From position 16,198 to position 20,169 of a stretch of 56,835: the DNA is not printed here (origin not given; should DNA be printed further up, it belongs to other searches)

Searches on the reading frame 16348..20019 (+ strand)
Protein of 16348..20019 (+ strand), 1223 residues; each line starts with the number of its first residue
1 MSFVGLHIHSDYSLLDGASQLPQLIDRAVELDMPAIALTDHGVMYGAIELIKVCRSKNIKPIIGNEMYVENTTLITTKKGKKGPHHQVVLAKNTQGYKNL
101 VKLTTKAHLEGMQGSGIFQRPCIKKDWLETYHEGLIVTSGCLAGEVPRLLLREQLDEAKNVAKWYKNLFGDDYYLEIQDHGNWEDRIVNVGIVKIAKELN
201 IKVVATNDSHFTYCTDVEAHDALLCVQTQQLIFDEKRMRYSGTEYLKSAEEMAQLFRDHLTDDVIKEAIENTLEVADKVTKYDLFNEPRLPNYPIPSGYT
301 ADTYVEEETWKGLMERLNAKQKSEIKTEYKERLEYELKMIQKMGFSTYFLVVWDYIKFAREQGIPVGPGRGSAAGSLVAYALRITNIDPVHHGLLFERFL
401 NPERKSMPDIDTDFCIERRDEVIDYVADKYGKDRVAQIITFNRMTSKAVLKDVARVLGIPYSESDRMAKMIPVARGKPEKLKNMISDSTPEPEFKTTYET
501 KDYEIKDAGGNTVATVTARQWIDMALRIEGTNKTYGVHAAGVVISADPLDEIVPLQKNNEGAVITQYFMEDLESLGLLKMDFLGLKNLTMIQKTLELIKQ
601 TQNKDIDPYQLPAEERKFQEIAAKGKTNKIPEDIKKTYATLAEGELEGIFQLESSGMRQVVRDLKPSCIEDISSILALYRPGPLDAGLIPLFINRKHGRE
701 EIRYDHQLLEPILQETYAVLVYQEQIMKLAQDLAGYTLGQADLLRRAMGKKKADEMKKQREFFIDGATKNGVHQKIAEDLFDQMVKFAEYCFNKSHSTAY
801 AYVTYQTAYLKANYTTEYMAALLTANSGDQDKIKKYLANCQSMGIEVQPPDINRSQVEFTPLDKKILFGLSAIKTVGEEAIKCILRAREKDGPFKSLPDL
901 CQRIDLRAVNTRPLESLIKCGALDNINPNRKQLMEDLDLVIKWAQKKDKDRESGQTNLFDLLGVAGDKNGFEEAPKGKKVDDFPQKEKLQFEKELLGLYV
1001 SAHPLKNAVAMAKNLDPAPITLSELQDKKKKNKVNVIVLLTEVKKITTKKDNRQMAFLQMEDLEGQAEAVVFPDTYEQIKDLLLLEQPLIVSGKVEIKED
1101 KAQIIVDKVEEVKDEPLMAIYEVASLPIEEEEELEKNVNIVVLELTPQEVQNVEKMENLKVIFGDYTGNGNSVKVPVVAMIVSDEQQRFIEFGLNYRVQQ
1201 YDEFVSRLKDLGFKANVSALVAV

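Call 16: search_protein_families(library=pfam, proteins=[window:16348-20019:+], max_evalue=0.001)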
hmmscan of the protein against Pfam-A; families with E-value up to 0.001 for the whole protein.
window:16348-20019:+ (1223 aa): 5 families
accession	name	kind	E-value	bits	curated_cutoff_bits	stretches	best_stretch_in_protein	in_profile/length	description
PF07733.18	DNA_pol3_alpha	-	5.6e-99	331.4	23.9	1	304-584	2-260/260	Bacterial DNA polymerase III alpha NTPase domain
PF17657.6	DNA_pol3_finger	-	3.3e-61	205.9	22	1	587-771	1-166/166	Bacterial DNA polymerase III alpha subunit finger domain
PF02811.25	PHP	-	4.6e-52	177.1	26.4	1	6-180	2-164/164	PHP domain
PF14579.12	HHH_6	-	6.1e-32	110.1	25.6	1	844-933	1-90/90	Helix-hairpin-helix motif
PF01336.31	tRNA_anti-codon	-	3.5e-10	40.1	27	1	1046-1111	7-74/75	OB-fold nucleic acid binding domain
